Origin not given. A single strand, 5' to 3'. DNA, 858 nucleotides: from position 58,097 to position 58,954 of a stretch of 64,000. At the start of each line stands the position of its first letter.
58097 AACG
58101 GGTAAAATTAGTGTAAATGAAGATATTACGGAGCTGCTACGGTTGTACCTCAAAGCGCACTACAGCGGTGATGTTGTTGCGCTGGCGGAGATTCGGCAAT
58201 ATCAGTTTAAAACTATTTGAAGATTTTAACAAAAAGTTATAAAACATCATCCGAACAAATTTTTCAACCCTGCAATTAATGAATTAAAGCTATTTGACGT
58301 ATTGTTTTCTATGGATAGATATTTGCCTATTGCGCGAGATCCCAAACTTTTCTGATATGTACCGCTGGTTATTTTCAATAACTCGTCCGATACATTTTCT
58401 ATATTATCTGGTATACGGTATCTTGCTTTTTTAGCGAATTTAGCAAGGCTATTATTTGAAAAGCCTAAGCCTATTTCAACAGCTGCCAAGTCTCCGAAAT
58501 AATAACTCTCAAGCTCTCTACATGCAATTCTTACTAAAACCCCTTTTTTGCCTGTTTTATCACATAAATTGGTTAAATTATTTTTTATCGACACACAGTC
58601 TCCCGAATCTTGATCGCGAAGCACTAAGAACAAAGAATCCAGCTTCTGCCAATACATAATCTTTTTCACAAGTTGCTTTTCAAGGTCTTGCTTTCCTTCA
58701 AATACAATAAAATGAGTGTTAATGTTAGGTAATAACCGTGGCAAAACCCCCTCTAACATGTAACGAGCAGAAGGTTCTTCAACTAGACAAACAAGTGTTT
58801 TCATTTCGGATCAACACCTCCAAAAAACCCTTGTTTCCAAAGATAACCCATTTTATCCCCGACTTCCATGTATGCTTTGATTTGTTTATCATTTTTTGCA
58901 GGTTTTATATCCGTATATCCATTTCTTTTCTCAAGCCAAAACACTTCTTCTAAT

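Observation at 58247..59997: Overlapping ABC-type ATPase + TOPRIM-like (DUF4276-type) gene pair in an AT-rich insert: candidate uncharacterised OLD/PARIS-like defence module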

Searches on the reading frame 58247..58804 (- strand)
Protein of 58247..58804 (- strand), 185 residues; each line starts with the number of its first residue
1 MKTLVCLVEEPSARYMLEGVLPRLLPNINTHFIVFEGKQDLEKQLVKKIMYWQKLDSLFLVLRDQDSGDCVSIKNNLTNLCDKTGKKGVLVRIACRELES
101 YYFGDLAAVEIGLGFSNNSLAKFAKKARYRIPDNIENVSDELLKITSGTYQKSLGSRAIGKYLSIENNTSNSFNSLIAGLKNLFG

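Call 3: search_protein_families(library=pfam, proteins=[window:58247-58804:-], max_evalue=0.1)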
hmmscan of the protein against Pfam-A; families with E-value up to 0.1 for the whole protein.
window:58247-58804:- (185 aa): 2 families
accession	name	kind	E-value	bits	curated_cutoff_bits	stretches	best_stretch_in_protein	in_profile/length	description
PF14103.11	DUF4276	-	4.5e-12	47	30.2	1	8-180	1-191/192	Domain of unknown function (DUF4276)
PF03165.22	MH1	-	0.047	14.4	25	1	43-96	6-62/103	MH1 domain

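Call 4: search_protein_families(library=padloc, proteins=[window:58247-58804:-], max_evalue=0.1)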
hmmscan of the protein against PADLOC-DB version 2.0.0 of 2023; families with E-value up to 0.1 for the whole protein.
window:58247-58804:- (185 aa): 10 families
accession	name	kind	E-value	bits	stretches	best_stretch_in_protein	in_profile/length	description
PDLC04143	HEC-01A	-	5.8e-73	242.6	1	1-183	1-183/190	-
PDLC04202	HEC-01B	-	8.6e-30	102.3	1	4-183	3-200/204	-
PDLC04205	HEC-01B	-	2.5e-14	51.5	1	43-182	60-211/213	-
PDLC04206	HEC-01B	-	4.7e-11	40.9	1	56-182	77-214/219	-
PDLC04194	HEC-01B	-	1.9e-07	29.1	1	9-122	11-121/204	-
PDLC04197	HEC-01B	-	2.3e-06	25.4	1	6-110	5-104/192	-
PDLC04196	HEC-01B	-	9.8e-05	20.4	1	39-183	51-191/197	-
PDLC04203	HEC-01B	-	0.00011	20.5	1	59-110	77-129/176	-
PDLC04193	HEC-01B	-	0.00013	19.9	1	43-149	37-135/195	-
PDLC04204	HEC-01B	-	0.00016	19.6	1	46-112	71-136/174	-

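Call 5: search_protein_families(library=ncbifam, proteins=[window:58247-58804:-], max_evalue=0.1)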
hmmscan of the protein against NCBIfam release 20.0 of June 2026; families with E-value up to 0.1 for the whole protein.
window:58247-58804:- (185 aa): 0 families

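Call 19: find_homologous_proteins(query=window:58247-58804:-, max_evalue=0.001)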
Query window:58247-58804:- (185 aa): 4565 proteins with E <= 0.001 among 4723 candidates; the best 120 are listed.
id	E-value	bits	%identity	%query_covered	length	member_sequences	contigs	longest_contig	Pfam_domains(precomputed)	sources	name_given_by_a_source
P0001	3.0e-116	403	100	100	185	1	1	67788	PF14103.12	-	-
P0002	1.1e-77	278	71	99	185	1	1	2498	PF14103.12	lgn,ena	-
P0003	9.7e-68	246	64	99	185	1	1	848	PF14103.12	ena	-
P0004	1.6e-66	242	64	99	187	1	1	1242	PF14103.12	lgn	-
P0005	5.5e-66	240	61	99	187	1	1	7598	PF14103.12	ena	-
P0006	9.0e-65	236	61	100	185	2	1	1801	PF14103.12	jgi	jgi:hypothetical protein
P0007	2.2e-64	235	62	99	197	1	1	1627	PF14103.12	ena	-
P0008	2.4e-64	234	61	100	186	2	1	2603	PF14103.12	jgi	-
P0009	5.9e-64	233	62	100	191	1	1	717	PF14103.12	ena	-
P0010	7.0e-64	233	59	100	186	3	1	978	PF14103.12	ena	-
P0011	7.2e-64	233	62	99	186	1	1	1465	PF14103.12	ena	-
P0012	7.8e-64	233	59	99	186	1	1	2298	PF14103.12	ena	-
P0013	1.7e-63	232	61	99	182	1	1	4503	PF14103.12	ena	-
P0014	1.9e-63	232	60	99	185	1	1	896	PF14103.12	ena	-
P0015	3.0e-63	231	61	99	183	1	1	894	PF14103.12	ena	-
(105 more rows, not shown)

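Call 22: find_related_loci(query=A1, collection=genome_contigs, flank=10000)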
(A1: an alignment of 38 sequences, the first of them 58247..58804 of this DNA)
Query A1 (185 aa) in genome_contigs; peptide patterns used: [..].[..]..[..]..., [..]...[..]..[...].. (x = any residue, [..] = any of these).
599 stretches matched a pattern (row limit reached: there are more); 562 encode a relative of the query (tblastn E <= 1e-3); the best 80 are kept; 80 distinct loci.
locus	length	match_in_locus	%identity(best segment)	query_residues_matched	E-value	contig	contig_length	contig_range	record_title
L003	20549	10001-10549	58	1-184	9e-67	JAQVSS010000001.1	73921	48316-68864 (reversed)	MAG: Kiritimatiellae bacterium isolate STF1_28 NODE_608_length_73921_cov_4.075413_Sandtown_F1, whole genome shotgun sequ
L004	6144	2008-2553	56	2-184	4e-65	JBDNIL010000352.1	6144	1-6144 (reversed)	MAG: Verrucomicrobiales bacterium isolate concoct.67.WLB k141_656274, whole genome shotgun sequence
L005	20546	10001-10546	56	1-183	2e-64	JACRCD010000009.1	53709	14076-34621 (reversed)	MAG: Deltaproteobacteria bacterium isolate NC_groundwater_1637_Pr3_B-0.1um_54_18 SR-2_scaffold_141_192979, whole genome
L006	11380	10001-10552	55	1-185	1e-64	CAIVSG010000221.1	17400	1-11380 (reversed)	MAG: uncultured Chlorobiaceae bacterium isolate A14_bin-2382 genome assembly, contig: bin-2382:221/286, whole genome sho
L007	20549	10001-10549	55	1-184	1e-64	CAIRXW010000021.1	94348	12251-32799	MAG: uncultured Chlorobiaceae bacterium isolate Kiruna2_bin-2272 genome assembly, contig: bin-2272:21/57, whole genome s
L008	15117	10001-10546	57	1-183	2e-64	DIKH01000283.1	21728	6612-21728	MAG TPA_asm: Desulfobacteraceae bacterium UBA5623 UBA5623_contig_20351, whole genome shotgun sequence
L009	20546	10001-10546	57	1-183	2e-64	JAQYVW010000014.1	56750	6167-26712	MAG: Desulfurivibrionaceae bacterium isolate SF_100_bin10 SF_100_bin.10.orig_100_contig-145_1065, whole genome shotgun s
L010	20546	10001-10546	55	1-183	3e-64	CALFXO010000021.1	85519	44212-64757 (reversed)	MAG TPA_asm: uncultured Syntrophobacteraceae bacterium isolate SRR3330210_bin.40_CONCOCT_v1.1_MAG genome assembly, conti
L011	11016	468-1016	56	1-184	4e-64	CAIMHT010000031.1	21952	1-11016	MAG: uncultured Chlorobiaceae bacterium isolate Ki1-2-7m_bin-862 genome assembly, contig: bin-862:031/100, whole genome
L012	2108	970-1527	57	1-185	9e-66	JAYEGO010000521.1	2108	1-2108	MAG: Bacteroidota bacterium isolate MAG244 MAG244_521, whole genome shotgun sequence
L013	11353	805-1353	56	1-184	5e-64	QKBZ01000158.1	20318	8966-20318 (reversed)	MAG: Beggiatoa sp. isolate SZUA-411 scaffold_6830, whole genome shotgun sequence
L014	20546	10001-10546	57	1-183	6e-64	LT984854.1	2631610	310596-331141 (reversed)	uncultured Desulfobacterium sp. isolate TRIP AH-1 genome assembly, scaffold: PITCH_a_scaffold1, whole genome shotgun seq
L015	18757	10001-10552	54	1-185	7e-64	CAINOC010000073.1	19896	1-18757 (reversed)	MAG: uncultured Chlorobiaceae bacterium isolate B12_bin-2243 genome assembly, contig: bin-2243:073/120, whole genome sho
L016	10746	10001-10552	55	1-185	3e-63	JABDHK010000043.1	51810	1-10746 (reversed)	MAG: Chlorobiaceae bacterium isolate June25_Bin_2 GSB_A_June25_Bin_2_000000000043, whole genome shotgun sequence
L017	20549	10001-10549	55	1-183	3e-63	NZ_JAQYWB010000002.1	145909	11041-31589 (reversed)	MAG: Desulfoluna sp. isolate Pyr_d60_bin26 Pyr_d60_bin.26.orig_d60_contig-145_102, whole genome shotgun sequence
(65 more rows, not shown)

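Call 27: predict_structure(alignment_id=A1)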
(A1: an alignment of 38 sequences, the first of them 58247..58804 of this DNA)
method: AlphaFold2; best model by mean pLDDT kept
length: 185 residues; sequences in the alignment: 38
mean_pLDDT: 95.0   pTM: 0.90
mean pLDDT of the five models: 95.0, 94.7, 94.6, 94.7, 94.1
residues with pLDDT >= 90: 170; 70-90: 15; 50-70: 0; < 50: 0
segments of 3 or more residues with pLDDT < 50: none
pLDDT, mean of each block of 10 residues (from residue 1): 96 97 97 96 97 95 89 96 95 92 97 94 92 92 96 96 97 97 94
secondary structure, 60 per line:
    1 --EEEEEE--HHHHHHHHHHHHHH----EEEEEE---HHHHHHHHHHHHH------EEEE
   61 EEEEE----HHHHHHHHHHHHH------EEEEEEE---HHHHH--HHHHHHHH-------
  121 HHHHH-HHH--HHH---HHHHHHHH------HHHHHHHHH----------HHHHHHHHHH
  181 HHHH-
elements in order: E3-8 H11-24 E29-34 H38-50 E57-65 H70-82 E89-95 H99-103 H106-113 H121-125 H138-145 H152-160 H171-184

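Call 31: fold_search(model_id=the predicted structure, library=pdb)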
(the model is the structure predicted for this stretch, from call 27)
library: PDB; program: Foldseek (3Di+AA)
matches with E <= 10: 1071; with E <= 0.001: 3
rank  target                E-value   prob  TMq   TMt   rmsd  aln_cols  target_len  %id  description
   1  6nk8_B                1.8e-04  1.00  0.55  0.51   5.8       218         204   14  C-terminal region of the Burkholderia pseudomallei OLD protein (released 2019-08-07)
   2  6njv                  2.6e-04  1.00  0.53  0.48   5.9       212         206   16  C-terminal region of the Xanthomonas campestris pv. campestris OLD protein phased with iodine (released 2019-08-07)
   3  6nk8_A                3.7e-04  1.00  0.54  0.51   6.1       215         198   14  C-terminal region of the Burkholderia pseudomallei OLD protein (released 2019-08-07)
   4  6rux_C                8.0e-03  0.87  0.35  0.20  14.2       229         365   10  P46, an immunodominant surface protein from Mycoplasma hyopneumoniae (released 2019-11-13)
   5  4c6t_D                8.5e-03  0.89  0.32  0.35  11.8       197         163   15  Crystal structure of the RPS4 and RRS1 TIR domain heterodimer (released 2014-05-28)
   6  3gdw_A                1.7e-02  0.85  0.32  0.41  11.1       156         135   15  Crystal structure of sigma-54 interaction domain protein from Enterococcus faecalis (released 2009-03-10)
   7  6vga_MODEL_1_A        4.0e-02  0.95  0.31  0.47   4.5        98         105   20  De novo designed Rossmann fold protein ROS2_835 (released 2020-08-19)
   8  3hnp_C                4.0e-02  0.69  0.30  0.19   6.8       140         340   16  Crystal Structure of an Oxidoreductase from Bacillus cereus. Northeast Structural Genomics Consortium target id BcR251 (released 2009-06-30)
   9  3lfh_E                4.5e-02  0.66  0.29  0.35  12.1       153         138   14  Crystal structure of manxA from Thermoanaerobacter tengcongensis (released 2010-12-08)
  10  3rg8_G                5.1e-02  0.69  0.32  0.36  13.6       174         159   13  Crystal structure of Treponema denticola PurE (released 2011-05-18)
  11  3lfh_F                5.7e-02  0.57  0.28  0.35  12.2       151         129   13  Crystal structure of manxA from Thermoanaerobacter tengcongensis (released 2010-12-08)
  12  1euc_B                6.1e-02  0.91  0.37  0.19  10.9       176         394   11  CRYSTAL STRUCTURE OF DEPHOSPHORYLATED PIG HEART, GTP-SPECIFIC SUCCINYL-COA SYNTHETASE (released 2000-07-27)
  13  3b48_A                6.1e-02  0.75  0.31  0.40   9.9       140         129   15  Crystal structure of unknown function protein EF1359 (released 2007-11-06)
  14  3n5c_A                6.8e-02  0.66  0.35  0.42  10.9       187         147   10  Crystal Structure of Arf6DELTA13 complexed with GDP (released 2010-08-18)
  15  5im4_F                7.6e-02  0.69  0.30  0.38  12.0       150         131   13  Crystal structure of designed two-component self-assembling icosahedral cage I52-32 (released 2016-07-27)
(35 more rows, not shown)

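Call 35: search_protein_families(library=pfam, alignment_id=A3, max_evalue=0.00001)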
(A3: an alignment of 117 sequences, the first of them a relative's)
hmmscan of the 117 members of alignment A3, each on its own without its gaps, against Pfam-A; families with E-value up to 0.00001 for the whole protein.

A. member 1, L003:4480-6882:+ (801 aa): 1 family
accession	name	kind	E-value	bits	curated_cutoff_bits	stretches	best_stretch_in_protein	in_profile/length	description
PF16586.11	DUF5060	-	3.1e-07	31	27.2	1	225-301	8-65/70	Domain of unknown function (DUF5060)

B. families by the number of members that match (of 117 scanned): 119 families (the first 25 are shown)
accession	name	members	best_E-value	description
PF06634.17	DUF1156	6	2.6e-31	Protein of unknown function (DUF1156)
PF01381.28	HTH_3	4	6.7e-10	Helix-turn-helix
PF02384.22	N6_Mtase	3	4.5e-59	N-6 DNA Methylase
PF07669.17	Eco57I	3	1.2e-12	Eco57I restriction-modification methylase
PF12161.14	HsdM_N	3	2.6e-09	HsdM N-terminal domain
PF00580.27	UvrD-helicase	2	3.8e-86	UvrD/REP helicase N-terminal domain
PF13361.12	UvrD_C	2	2.7e-79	UvrD-like helicase C-terminal domain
PF05193.26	Peptidase_M16_C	2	6.2e-33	Peptidase M16 inactive domain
PF13304.12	AAA_21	2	1.1e-29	AAA domain, putative AbiEii toxin, Type IV TA system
PF04055.27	Radical_SAM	2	1.3e-26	Radical SAM superfamily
PF02310.24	B12-binding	2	3.8e-22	B12 binding domain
PF13245.12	AAA_19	2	1e-20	AAA domain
PF02463.25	SMC_N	2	7.4e-19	RecF/RecN/SMC N terminal domain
PF00037.32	Fer4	2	3.2e-15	4Fe-4S binding domain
PF12837.12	Fer4_6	2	4.3e-13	4Fe-4S binding domain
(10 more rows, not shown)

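Call 36: search_protein_families(library=pfam, alignment_id=A4, max_evalue=0.00001)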
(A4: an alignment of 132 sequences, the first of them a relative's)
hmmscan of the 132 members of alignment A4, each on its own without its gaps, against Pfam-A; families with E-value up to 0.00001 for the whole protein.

A. member 1, L003:11241-13883:+ (881 aa): 2 families
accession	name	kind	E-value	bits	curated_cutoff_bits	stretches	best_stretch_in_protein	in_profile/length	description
PF00359.27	PTS_EIIA_2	-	6e-28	98.1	27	1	596-723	14-141/144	Phosphoenolpyruvate-dependent sugar phosphotransferase system, EIIA 2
PF00999.27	Na_H_Exchanger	-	6.5e-28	98.1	26.2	1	54-448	3-372/375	Sodium/hydrogen exchanger, transmembrane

B. families by the number of members that match (of 132 scanned): 152 families (the first 25 are shown)
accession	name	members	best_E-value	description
PF00270.35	DEAD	8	1.4e-27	DEAD/DEAH box helicase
PF00271.37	Helicase_C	8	5.1e-20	Helicase conserved C-terminal domain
PF00176.29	SNF2-rel_dom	7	2.7e-20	SNF2-related domain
PF04851.21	ResIII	6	5e-15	Type III restriction enzyme, res subunit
PF13872.12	AAA_34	5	8.8e-08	P-loop containing NTP hydrolase pore-1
PF13304.12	AAA_21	3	2.5e-16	AAA domain, putative AbiEii toxin, Type IV TA system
PF02384.22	N6_Mtase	2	3.2e-90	N-6 DNA Methylase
PF00005.33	ABC_tran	2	5.2e-53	ABC transporter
PF06250.17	YhcG_C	2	1.6e-50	YhcG PDDEXK nuclease domain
PF00999.27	Na_H_Exchanger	2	5.6e-46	Sodium/hydrogen exchanger, transmembrane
PF17761.7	DUF1016_N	2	1.2e-43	DUF1016 N-terminal domain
PF13245.12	AAA_19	2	1.1e-33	AAA domain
PF04465.17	DUF499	2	9.3e-31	Protein of unknown function (DUF499)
PF13241.12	NAD_binding_7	2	1e-28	Putative NAD(P)-binding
PF02518.31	HATPase_c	2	6.3e-25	Histidine kinase-, DNA gyrase B-, and HSP90-like ATPase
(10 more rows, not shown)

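Call 45: search_protein_families(library=phrogs, proteins=[window:58247-58804:-], max_evalue=0.01)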
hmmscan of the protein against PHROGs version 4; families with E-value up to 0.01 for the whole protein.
window:58247-58804:- (185 aa): 0 families

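Call 48: search_solved_structures(query=A1, max_evalue=10, show_alignments=3)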
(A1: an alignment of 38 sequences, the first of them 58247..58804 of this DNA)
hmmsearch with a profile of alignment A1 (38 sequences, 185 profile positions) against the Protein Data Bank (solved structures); distinct sequences matched with E-value up to 10: 1.
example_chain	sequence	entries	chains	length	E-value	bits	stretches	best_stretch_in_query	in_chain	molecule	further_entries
9ugr_A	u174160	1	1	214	0.039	16.7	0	115-175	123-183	Syn-F4-Link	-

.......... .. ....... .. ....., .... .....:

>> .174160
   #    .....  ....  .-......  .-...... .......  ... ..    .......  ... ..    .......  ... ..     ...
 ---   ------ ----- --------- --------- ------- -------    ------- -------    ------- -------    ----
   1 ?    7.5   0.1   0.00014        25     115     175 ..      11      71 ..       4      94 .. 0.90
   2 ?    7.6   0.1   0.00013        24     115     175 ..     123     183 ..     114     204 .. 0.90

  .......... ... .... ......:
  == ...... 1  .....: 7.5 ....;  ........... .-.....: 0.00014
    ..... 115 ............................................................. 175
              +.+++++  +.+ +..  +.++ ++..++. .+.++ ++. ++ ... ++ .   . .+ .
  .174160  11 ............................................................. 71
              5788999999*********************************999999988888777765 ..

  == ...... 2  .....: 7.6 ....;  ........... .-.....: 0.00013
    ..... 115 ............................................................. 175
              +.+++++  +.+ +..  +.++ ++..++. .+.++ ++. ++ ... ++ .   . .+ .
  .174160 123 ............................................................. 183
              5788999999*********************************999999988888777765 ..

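Call 50: search_dna_similar(query=window:58247-58804:-, collection=plasmids, mode=protein, max_rows=15)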
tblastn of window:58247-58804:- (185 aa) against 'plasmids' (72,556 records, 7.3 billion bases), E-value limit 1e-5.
Records with a match: 7; places in all: 7; records where one place covers at least 80% of the query: 7.
Best place of each record, by identity: <60% 7.
By first word of the organism name: Synechocystis 4; Aeromonas 1; Pseudanabaena 1; Persicobacter 1.
By predicted mobility (MOB-suite, as given by PLSDB): non-mobilizable 6; conjugative 1.
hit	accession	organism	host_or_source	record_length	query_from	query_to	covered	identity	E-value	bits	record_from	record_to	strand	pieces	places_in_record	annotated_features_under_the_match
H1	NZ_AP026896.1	Aeromonas caviae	Microbe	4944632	1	184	99%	54.6%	5e-56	196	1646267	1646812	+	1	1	none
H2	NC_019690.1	Pseudanabaena sp. PCC 7367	-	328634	4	184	98%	39.9%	8e-34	133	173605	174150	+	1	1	DUF4276 family protein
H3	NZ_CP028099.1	Synechocystis sp. IPPAS B-1465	axenic culture,Synechocystis sp. GT-L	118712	4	183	97%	39.6%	9e-40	150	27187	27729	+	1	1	DUF4276 family protein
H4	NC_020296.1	Synechocystis sp. PCC 6803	-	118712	4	183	97%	39.6%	9e-40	150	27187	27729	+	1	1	DUF4276 family protein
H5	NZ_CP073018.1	Synechocystis sp. PCC 6803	cell culture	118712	4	183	97%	39.6%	9e-40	150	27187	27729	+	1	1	DUF4276 family protein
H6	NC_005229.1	Synechocystis sp. PCC 6803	-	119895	4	183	97%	39.6%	9e-40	150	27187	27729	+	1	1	DUF4276 family protein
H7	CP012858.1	Persicobacter sp. JZB09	cell culture,soil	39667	7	180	94%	40.7%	1e-27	115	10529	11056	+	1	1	record has no annotation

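Call 51: search_dna_similar(query=window:58247-58804:-, collection=phages, mode=protein, max_rows=15)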
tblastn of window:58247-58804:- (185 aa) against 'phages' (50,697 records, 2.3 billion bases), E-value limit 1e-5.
No match.
